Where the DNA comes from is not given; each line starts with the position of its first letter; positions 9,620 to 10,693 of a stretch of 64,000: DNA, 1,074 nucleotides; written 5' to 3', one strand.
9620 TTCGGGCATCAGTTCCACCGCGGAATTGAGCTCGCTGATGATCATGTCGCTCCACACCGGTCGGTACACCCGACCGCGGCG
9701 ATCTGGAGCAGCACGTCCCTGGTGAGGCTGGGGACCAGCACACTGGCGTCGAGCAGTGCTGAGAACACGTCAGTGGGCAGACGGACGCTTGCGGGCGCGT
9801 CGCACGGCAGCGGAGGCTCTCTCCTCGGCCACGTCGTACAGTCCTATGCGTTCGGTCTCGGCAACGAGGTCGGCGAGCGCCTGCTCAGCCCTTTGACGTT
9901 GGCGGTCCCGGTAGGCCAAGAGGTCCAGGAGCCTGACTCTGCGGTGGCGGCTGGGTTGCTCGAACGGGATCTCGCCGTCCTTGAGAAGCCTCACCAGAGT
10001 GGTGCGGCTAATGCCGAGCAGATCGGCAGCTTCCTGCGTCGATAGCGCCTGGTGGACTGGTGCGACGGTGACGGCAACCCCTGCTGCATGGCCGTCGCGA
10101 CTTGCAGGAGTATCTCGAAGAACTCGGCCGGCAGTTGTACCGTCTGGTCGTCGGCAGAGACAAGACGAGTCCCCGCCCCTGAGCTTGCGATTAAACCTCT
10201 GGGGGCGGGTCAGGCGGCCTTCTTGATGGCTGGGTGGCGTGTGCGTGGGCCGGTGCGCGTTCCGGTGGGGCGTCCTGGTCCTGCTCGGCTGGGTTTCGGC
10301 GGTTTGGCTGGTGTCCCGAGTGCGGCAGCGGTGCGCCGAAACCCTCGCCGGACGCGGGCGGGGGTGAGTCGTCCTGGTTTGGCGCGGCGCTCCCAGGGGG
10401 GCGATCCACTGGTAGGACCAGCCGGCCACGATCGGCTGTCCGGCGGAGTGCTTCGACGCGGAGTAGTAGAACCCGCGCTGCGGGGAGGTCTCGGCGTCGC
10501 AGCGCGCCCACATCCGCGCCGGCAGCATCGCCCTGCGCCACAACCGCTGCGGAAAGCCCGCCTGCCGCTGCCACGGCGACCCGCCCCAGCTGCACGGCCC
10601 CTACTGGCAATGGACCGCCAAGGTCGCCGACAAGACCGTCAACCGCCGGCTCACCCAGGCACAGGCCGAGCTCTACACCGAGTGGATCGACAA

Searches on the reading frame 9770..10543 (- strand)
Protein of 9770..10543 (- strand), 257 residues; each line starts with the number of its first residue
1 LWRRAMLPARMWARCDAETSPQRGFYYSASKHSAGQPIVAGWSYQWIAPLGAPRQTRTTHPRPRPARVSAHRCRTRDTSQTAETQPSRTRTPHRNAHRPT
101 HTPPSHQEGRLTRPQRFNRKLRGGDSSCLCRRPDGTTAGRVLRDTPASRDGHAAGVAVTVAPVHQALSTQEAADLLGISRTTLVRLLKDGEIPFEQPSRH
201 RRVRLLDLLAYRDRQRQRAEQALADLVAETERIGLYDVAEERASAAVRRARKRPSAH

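Call 4: search_protein_families(library=pfam, proteins=[window:9770-10543:-], max_evalue=0.1)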
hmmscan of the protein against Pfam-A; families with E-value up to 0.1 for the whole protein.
window:9770-10543:- (257 aa): 10 families
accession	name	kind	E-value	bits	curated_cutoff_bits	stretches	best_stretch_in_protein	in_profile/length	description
PF12728.13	HTH_17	-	1.8e-12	47.7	27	1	167-216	2-51/51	Helix-turn-helix domain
PF02954.25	HTH_8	-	0.00072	19.7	22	1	170-188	22-40/42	Bacterial regulatory protein, Fis family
PF00376.29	MerR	-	0.0019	18.4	28.2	1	169-201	2-36/38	MerR family regulatory protein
PF20432.4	Xre-like-HTH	-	0.0025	18.5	25.8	1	167-190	24-46/63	Antitoxin Xre-like helix-turn-helix domain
PF13338.12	AbiEi_4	-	0.0031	18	25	1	167-192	14-38/49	Transcriptional regulator, AbiEi antitoxin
PF05225.22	HTH_psq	-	0.0044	17.1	20.4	1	166-188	16-38/45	helix-turn-helix, Psq domain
PF13384.12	HTH_23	-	0.011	16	24.6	1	166-188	17-39/50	Homeodomain-like domain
PF03683.19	UPF0175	-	0.023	14.8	27.9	1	166-194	33-62/75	Uncharacterised protein family (UPF0175)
PF13551.12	HTH_29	-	0.033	14.7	28.1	1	166-189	11-35/64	Winged helix-turn helix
PF13545.12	HTH_Crp_2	-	0.038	14.4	27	1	164-189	20-45/70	Crp-like helix-turn-helix domain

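Call 5: search_protein_families(library=padloc, proteins=[window:9770-10543:-], max_evalue=0.1)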
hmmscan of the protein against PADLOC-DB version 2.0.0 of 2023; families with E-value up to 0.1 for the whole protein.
window:9770-10543:- (257 aa): 1 family
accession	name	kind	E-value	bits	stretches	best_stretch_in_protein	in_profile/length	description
PDLC04133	mad1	-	9.5e-08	30.2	1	164-204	3-43/60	mads_1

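Call 6: search_protein_families(library=ncbifam, proteins=[window:9770-10543:-], max_evalue=0.1)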
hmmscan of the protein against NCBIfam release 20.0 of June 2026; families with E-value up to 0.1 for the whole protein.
window:9770-10543:- (257 aa): 4 families
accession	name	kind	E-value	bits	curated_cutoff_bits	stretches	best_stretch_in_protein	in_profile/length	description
TIGR01764.1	excise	domain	2.3e-12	47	28.8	1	167-211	2-46/49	excisionase family DNA-binding protein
NF041680.1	transp_NF041680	equivalog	1.8e-07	30.6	440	1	11-72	91-145/439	NF041680 family putative transposase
NF040990.2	MamR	equivalog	0.0044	17.3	100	1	166-192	43-69/91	magnetosome protein MamR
NF033518.0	transpos_IS607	equivalog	0.056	13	110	1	171-218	2-50/187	IS607 family transposase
